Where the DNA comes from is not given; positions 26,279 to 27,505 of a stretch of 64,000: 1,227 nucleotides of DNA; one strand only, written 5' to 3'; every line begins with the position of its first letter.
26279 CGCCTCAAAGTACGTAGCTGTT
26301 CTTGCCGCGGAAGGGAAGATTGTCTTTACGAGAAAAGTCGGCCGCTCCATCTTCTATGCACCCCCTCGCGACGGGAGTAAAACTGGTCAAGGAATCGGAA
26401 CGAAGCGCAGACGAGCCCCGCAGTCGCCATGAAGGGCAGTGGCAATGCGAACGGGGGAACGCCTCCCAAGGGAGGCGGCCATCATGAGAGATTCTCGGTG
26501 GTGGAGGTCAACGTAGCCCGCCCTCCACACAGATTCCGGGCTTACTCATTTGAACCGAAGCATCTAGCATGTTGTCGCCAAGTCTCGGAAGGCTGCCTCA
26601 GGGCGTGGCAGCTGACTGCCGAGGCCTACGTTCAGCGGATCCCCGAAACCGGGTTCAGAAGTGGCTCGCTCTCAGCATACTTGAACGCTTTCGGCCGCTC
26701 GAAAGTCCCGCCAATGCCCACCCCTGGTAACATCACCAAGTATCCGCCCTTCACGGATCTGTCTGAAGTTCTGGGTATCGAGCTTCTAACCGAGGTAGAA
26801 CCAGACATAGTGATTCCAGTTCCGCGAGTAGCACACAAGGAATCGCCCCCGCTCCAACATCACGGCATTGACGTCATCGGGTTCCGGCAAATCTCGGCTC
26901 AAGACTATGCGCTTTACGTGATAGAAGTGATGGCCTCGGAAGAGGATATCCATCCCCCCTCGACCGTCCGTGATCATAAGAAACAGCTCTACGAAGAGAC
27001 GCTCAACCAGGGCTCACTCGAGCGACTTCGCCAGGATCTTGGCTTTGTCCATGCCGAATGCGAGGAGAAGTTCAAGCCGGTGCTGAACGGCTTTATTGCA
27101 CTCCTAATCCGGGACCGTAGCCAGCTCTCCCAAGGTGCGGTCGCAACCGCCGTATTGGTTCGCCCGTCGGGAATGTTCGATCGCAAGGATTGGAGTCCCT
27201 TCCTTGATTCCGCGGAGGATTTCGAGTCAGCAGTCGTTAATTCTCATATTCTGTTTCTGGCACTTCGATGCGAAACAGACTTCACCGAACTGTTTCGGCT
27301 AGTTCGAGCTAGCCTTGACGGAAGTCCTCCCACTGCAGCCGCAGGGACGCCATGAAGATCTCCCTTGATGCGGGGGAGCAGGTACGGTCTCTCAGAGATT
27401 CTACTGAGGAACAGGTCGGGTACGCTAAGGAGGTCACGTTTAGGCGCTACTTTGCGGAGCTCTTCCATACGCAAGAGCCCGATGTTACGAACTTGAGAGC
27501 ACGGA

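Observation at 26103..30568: Translationally coupled four-gene helicase module in the island: divergent Hachiman-like or undescribed defence system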

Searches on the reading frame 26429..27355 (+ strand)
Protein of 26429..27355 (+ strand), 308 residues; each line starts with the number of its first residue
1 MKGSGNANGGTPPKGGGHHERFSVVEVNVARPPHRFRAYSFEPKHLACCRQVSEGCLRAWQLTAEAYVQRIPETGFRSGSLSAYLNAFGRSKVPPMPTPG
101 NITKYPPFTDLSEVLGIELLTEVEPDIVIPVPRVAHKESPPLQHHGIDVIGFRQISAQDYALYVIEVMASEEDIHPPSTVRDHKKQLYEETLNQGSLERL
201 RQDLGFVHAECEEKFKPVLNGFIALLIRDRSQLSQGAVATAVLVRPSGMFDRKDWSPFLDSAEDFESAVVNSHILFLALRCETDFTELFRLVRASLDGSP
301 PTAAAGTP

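Call 3: search_protein_families(library=pfam, proteins=[window:26429-27355:+], max_evalue=0.1)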
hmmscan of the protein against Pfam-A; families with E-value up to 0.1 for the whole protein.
window:26429-27355:+ (308 aa): 0 families

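Call 4: search_protein_families(library=padloc, proteins=[window:26429-27355:+], max_evalue=0.1)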
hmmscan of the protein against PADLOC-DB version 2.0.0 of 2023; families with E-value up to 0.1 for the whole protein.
window:26429-27355:+ (308 aa): 2 families
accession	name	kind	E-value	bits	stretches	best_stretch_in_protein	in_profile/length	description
PDLC04529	PDC-M23A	-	0.00014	19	1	130-201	100-173/265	-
PDLC00161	HamA1|HamA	-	0.0043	14.4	1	109-172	90-156/271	DUF1837 domain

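Call 7: search_protein_families(library=ncbifam, proteins=[window:26429-27355:+], max_evalue=0.01)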
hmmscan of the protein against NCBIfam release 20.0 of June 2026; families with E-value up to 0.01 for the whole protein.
window:26429-27355:+ (308 aa): 0 families

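Call 8: find_homologous_proteins(query=window:26429-27355:+, max_evalue=0.001)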
Query window:26429-27355:+ (308 aa): 13 proteins with E <= 0.001 among 2414 candidates.
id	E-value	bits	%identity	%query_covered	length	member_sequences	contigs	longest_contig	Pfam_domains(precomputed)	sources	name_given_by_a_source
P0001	3.5e-207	705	100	100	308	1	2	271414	PF08878.17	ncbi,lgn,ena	-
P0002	3.4e-97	343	53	95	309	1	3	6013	-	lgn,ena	-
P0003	6.7e-93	329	53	98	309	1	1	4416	-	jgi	jgi:hypothetical protein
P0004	7.6e-93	329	54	94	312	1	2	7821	-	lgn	-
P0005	2.3e-86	308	51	90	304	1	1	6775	-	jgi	jgi:hypothetical protein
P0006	7.5e-77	276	55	78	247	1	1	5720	-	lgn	-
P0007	8.3e-71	257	44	91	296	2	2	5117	-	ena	-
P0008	3.4e-56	209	40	85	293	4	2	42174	-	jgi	-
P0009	2.9e-55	206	42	87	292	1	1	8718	-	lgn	-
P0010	4.9e-55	205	37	96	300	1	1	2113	-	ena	-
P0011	5.1e-54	202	36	88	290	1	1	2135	PF08878.17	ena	-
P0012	3.0e-45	173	37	87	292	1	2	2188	-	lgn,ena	-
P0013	2.4e-41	160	37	79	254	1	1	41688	-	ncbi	ncbi:MAG: hypothetical protein ABIO70_30540 [Pseudomonadota bacterium]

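Call 13: find_encoding_contigs(protein=P0134, flank=10000, max_places=6)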
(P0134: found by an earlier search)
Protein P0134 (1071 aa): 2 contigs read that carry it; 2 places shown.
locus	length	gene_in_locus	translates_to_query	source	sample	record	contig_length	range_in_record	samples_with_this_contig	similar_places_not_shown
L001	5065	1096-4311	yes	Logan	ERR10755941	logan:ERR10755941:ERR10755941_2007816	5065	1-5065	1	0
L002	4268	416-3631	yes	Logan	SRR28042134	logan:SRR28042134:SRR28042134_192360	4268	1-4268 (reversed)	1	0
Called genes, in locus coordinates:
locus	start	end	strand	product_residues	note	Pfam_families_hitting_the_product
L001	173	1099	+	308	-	PF08878:HamA (weak)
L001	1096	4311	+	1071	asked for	PF00270:DEAD, PF04851:ResIII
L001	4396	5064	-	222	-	?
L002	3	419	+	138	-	?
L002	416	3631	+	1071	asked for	PF00270:DEAD, PF04851:ResIII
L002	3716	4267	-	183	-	?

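Call 14: find_encoding_contigs(protein=P0001, flank=10000, max_places=6)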
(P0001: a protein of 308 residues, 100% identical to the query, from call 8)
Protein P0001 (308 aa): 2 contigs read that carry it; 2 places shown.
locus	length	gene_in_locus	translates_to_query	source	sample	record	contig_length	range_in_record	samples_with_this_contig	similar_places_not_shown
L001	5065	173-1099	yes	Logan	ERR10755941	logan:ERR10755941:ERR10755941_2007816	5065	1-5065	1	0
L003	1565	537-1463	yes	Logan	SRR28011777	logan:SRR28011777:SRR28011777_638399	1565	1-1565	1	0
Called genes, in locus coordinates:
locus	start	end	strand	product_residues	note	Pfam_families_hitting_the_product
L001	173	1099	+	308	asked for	PF08878:HamA (weak)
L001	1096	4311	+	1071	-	PF00270:DEAD, PF04851:ResIII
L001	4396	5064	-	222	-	?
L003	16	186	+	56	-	-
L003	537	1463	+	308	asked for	PF08878:HamA (weak)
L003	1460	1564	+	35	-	?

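Call 17: search_solved_structures(query=A1, max_evalue=10, show_alignments=3)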
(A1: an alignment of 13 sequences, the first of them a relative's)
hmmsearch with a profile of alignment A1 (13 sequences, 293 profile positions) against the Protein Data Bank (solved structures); distinct sequences matched with E-value up to 10: 4.
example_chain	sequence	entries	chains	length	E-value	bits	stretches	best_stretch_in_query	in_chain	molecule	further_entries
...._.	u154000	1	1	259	0.00037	22.9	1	89-174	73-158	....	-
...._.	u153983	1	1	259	0.0013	21.1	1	89-173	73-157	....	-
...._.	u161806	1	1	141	1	11.6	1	199-257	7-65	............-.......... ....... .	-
3cjh_A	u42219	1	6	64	1.6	11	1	26-60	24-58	Mitochondrial import inner membrane translocase subunit TIM13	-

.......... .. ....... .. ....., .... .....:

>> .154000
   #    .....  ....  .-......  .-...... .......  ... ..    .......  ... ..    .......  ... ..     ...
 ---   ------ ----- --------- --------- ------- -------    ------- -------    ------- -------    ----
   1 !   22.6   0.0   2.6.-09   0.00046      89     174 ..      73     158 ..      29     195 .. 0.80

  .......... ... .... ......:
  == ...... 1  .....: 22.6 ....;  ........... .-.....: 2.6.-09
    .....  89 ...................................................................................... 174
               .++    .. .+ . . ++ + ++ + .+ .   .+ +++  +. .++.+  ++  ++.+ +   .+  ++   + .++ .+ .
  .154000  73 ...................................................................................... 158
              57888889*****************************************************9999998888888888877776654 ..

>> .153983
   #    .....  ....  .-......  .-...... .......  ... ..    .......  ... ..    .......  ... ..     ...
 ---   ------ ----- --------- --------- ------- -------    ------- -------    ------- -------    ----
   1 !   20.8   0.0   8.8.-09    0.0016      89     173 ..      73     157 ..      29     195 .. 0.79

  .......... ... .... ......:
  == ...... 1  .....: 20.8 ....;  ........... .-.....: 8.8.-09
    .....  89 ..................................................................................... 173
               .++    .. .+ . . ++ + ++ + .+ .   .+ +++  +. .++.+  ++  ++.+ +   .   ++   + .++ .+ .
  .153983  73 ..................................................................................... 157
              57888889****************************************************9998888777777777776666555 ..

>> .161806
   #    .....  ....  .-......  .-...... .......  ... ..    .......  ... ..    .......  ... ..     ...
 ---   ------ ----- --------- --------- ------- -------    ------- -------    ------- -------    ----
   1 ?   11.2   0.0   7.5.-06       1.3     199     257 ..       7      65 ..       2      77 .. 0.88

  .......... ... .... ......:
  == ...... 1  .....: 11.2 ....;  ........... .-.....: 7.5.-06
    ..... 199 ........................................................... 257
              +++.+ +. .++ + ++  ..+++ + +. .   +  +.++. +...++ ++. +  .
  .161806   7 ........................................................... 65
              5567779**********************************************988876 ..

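Call 27: find_related_loci(query=A1, collection=genome_contigs, flank=8000)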
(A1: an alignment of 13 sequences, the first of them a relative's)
Query A1 (308 aa) in genome_contigs; peptide patterns used: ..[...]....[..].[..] (x = any residue, [..] = any of these).
36 stretches matched a pattern; 4 encode a relative of the query (tblastn E <= 1e-3); 4 distinct loci.
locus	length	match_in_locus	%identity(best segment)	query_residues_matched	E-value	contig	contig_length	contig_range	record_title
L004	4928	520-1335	40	28-299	2e-68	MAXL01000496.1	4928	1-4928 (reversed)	MAG: Desulfobacterales bacterium S5133MH16 k99_784274, whole genome shotgun sequence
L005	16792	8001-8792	40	33-295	2e-60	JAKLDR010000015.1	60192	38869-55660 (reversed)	MAG: Planctomycetota bacterium isolate RA.bin114 RA.bin114_15, whole genome shotgun sequence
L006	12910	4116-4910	36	32-295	5e-47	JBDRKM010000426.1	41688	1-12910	MAG: Pseudomonadota bacterium isolate MEGAHIT-group-1.708 k141_3367281, whole genome shotgun sequence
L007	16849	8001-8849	38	19-299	2e-57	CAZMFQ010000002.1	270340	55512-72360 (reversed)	MAG TPA_asm: uncultured Eubacteriales bacterium isolate binchicken_co269_74 genome assembly, contig: NODE_28_length_2703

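Call 29: predict_structure(alignment_id=A1)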
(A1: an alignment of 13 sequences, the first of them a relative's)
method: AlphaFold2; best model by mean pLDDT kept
length: 308 residues; sequences in the alignment: 13
mean_pLDDT: 80.5   pTM: 0.81
mean pLDDT of the five models: 80.5, 80.4, 79.8, 77.5, 75.9
residues with pLDDT >= 90: 170; 70-90: 62; 50-70: 37; < 50: 39
segments of 3 or more residues with pLDDT < 50: 1-18, 75-78, 138-140, 301-308
pLDDT, mean of each block of 10 residues (from residue 1): 34 42 94 96 76 80 58 49 61 81 87 92 93 58 67 92 95 95 94 92 92 95 90 84 96 97 96 97 92 74 41
secondary structure, 60 per line:
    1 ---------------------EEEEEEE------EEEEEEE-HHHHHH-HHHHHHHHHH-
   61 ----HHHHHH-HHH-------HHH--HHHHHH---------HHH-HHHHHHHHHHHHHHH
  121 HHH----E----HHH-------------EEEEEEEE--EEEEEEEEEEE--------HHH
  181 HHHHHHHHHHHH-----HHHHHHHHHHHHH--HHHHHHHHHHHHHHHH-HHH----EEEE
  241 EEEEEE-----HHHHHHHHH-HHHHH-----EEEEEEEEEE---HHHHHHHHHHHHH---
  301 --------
elements in order: E22-28 E35-41 H43-48 H50-59 H65-70 H87-92 H106-123 E149-156 E159-169 H178-192 H198-210 H213-228 E237-246 H252-260 H262-266 E272-281 H285-297

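Call 31: find_encoding_contigs(protein=P0004, flank=8000, max_places=3)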
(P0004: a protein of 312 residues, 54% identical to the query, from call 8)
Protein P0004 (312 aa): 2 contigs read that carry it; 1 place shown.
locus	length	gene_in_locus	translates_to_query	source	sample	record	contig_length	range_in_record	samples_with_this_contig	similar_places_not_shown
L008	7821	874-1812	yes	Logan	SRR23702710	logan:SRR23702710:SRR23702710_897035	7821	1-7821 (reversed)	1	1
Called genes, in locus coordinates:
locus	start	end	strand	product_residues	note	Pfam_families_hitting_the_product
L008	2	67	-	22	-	?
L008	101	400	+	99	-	-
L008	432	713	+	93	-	-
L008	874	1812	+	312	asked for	-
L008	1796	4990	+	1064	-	PF00270:DEAD, PF04851:ResIII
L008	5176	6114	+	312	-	-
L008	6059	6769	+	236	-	-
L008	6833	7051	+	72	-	-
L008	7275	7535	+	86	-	-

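Call 32: find_encoding_contigs(protein=P0005, flank=8000, max_places=3)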
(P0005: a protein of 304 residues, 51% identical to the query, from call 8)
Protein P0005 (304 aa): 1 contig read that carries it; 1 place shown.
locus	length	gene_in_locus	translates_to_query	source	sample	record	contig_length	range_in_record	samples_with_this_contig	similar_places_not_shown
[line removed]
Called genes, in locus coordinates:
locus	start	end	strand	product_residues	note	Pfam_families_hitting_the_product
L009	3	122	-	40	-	?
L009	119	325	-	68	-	-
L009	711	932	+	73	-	-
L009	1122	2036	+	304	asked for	-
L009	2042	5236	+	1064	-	PF00270:DEAD, PF04851:ResIII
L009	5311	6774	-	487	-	?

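Call 33: find_encoding_contigs(protein=P0002, flank=8000, max_places=3)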
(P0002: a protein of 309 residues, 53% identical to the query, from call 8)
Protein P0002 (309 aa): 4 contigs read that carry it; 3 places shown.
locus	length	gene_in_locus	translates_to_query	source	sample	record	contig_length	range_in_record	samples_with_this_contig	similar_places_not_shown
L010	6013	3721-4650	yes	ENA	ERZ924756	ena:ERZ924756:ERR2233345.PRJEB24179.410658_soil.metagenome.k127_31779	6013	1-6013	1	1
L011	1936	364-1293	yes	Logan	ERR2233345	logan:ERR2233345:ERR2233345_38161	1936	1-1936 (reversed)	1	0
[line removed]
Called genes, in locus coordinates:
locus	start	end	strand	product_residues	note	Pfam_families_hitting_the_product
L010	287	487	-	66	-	-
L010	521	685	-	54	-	-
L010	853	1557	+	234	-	-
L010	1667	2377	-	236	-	PF00929:RNase_T (faint)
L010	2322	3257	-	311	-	-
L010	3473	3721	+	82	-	-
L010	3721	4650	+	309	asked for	-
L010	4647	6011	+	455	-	?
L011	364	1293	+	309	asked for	-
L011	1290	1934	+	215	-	?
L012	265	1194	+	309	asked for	-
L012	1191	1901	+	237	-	?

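Call 35: fold_search(model_id=the predicted structure, library=pdb)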
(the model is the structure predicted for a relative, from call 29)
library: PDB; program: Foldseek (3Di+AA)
matches with E <= 10: 563; with E <= 0.001: 3
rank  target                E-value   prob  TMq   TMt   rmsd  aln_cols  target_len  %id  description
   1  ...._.                1.5e-07  1.00  0.51  0.61   6.8       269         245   15  Structure of HamA(E138A,K140A)B-plasmid DNA complex from the Escherichia coli Hachiman defense system (released 2024-03-13)
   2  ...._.                2.6e-07  1.00  0.53  0.61   6.7       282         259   13  Structure of HamAB apo complex from the Escherichia coli Hachiman defense system (released 2024-03-13)
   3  8zue_A                8.8e-05  1.00  0.37  0.24  10.5       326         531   12  cryo-electron microscopy (cryo-EM) structure of the Hachiman defense system from Escherichia coli (released 2025-03-26)
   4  9gjp_D                9.3e-02  0.16  0.16  0.13  13.2       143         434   12  OCCM maturation intermediate stalled with an Arginine Finger mutation in Mcm5: Conformer 2 (released 2025-03-05)
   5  7tjj_E                9.9e-02  0.12  0.15  0.12  13.2       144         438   12  S. cerevisiae ORC bound to 84 bp ARS1 DNA and Cdc6 (state 1) with docked Orc6 N-terminal domain (released 2022-10-05)
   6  7f6l_A                1.3e-01  0.11  0.14  0.16  11.2       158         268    9  Crystal structure of human MUS81-EME2 complex (released 2022-03-02)
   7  6gi0_A                1.9e-01  0.07  0.11  0.13  11.4        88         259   17  Crystal structure of the ferric enterobactin esterase (PfeE) from Pseudomonas aeruginosa (released 2018-06-20)
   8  2xd7_A                2.3e-01  0.09  0.17  0.24  15.5       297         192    9  Crystal structure of the macro domain of human core histone H2A (released 2010-05-19)
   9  7tji_E                2.6e-01  0.09  0.15  0.12  14.7       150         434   16  S. cerevisiae ORC bound to 84 bp ARS1 DNA and Cdc6 (state 2) with flexible Orc6 N-terminal domain (released 2022-10-05)
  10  7tjf_E                3.0e-01  0.10  0.16  0.13  12.6       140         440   12  S. cerevisiae ORC bound to 84 bp ARS1 DNA (released 2023-01-18)
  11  2xd7_C                3.2e-01  0.07  0.16  0.23  15.2       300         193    9  Crystal structure of the macro domain of human core histone H2A (released 2010-05-19)
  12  6j2c_I                3.2e-01  0.06  0.12  0.10  14.0       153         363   10  Yeast proteasome in translocation competent state (C3-a) (released 2019-03-13)
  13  5v8f_D                3.2e-01  0.06  0.14  0.10  15.8       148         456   12  Structural basis of MCM2-7 replicative helicase loading by ORC-Cdc6 and Cdt1 (released 2017-05-10)
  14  7mca_E                4.1e-01  0.07  0.14  0.11  14.3       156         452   13  Structure of the S. cerevisiae origin recognition complex bound to the replication initiator Cdc6 and the ARS1 origin  (released 2021-06-02)
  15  2xd7_D                4.3e-01  0.08  0.18  0.25  14.4       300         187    8  Crystal structure of the macro domain of human core histone H2A (released 2010-05-19)
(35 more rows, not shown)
